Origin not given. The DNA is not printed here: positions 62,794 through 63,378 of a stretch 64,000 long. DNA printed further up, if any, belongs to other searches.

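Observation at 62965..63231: Undescribed dockerin-like Cys-rich C-terminal domain ending in a CC motif, shared by three beta-propeller surface proteins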

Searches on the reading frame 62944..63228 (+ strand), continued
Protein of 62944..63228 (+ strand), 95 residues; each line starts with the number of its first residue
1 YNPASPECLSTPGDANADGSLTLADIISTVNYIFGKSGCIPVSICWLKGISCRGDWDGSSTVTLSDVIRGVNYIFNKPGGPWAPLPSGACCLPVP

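Call 40: search_protein_families(library=pfam, alignment_id=A3, max_evalue=0.001)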
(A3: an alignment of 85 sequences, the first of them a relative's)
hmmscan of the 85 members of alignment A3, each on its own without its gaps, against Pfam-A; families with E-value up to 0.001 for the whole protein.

A. member 1, P0119 (252 aa): 0 families

B. families by the number of members that match (of 85 scanned): 64 families (the first 25 are shown)
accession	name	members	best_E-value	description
PF06739.17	SBBP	22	6.7e-38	Beta-propeller repeat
PF00404.24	Dockerin_1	13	3e-11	Dockerin type I domain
PF24247.1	DUF7450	8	3e-114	Repeat of unknown function (DUF7450)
PF24170.1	Fn3-II_PB4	7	1.9e-07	Straight fiber protein PB4 second Fn3-like domain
PF07494.17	Reg_prop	7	4.8e-07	Two component regulator propeller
PF01436.27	NHL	6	3.2e-08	NHL repeat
PF24248.1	DUF7451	5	2.8e-48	Domain of unknown function (DUF7451)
PF13540.12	RCC1_2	5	2.8e-10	Regulator of chromosome condensation (RCC1) repeat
PF17963.7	Big_9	5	5.7e-07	Bacterial Ig domain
PF11910.14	NdhO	5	2.3e-05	Cyanobacterial and plant NDH-1 subunit O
PF13385.13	Laminin_G_3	4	2.9e-50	Concanavalin A-like lectin/glucanases superfamily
PF01839.29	FG-GAP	4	1.2e-42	FG-GAP repeat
PF13517.12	FG-GAP_3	4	5.3e-27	FG-GAP-like repeat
PF02412.23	TSP_3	4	1.5e-15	Thrombospondin type 3 repeat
PF13582.12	Reprolysin_3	3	0.00043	Metallo-peptidase family M12B Reprolysin-like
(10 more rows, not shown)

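Call 58: search_protein_families(library=pfam, alignment_id=A2, max_evalue=1)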
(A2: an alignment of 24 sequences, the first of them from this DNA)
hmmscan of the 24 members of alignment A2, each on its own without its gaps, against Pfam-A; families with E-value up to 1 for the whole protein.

A. member 1, seq(92 aa): 1 family
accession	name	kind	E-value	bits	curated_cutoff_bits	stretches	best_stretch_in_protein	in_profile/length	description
PF00404.24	Dockerin_1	-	0.026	15.2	22.9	0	9-31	1-23/57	Dockerin type I domain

B. families by the number of members that match (of 24 scanned): 8 families
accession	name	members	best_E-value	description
PF00404.24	Dockerin_1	19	3e-06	Dockerin type I domain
PF25163.1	UBA_RNF31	3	0.18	E3 ubiquitin-protein ligase RNF31, UBA domain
PF13573.12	SprB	1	0.0048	SprB repeat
PF21108.3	MDN1_4th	1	0.042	Midasin AAA+ ATPase lid domain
PF00036.39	EF-hand_1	1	0.048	EF hand domain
PF24559.1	UBA_RAD5A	1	0.25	DNA repair protein RAD5A UBA domain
PF12415.13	rpo132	1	0.34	Poxvirus DNA dependent RNA polymerase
PF13517.12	FG-GAP_3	1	0.67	FG-GAP-like repeat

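Call 68: find_encoding_contigs(protein=P0027, flank=10000, max_places=3)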
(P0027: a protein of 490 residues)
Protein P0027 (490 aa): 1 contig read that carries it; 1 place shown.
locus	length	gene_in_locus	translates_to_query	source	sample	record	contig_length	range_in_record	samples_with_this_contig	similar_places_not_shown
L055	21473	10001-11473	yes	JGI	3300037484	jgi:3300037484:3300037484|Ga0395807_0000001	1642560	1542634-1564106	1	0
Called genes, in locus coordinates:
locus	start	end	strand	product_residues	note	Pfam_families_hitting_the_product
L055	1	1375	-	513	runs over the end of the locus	PF13620:CarboxypepD_reg (faint)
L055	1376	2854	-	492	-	-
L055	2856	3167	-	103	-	-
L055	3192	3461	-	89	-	-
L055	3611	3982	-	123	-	-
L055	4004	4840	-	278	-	-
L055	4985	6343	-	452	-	-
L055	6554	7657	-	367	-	-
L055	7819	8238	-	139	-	-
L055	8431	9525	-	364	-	-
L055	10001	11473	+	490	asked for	PF00404:Dockerin_1 (faint)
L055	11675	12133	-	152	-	PF09832:DUF2059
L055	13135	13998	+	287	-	-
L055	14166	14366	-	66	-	-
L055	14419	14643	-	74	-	-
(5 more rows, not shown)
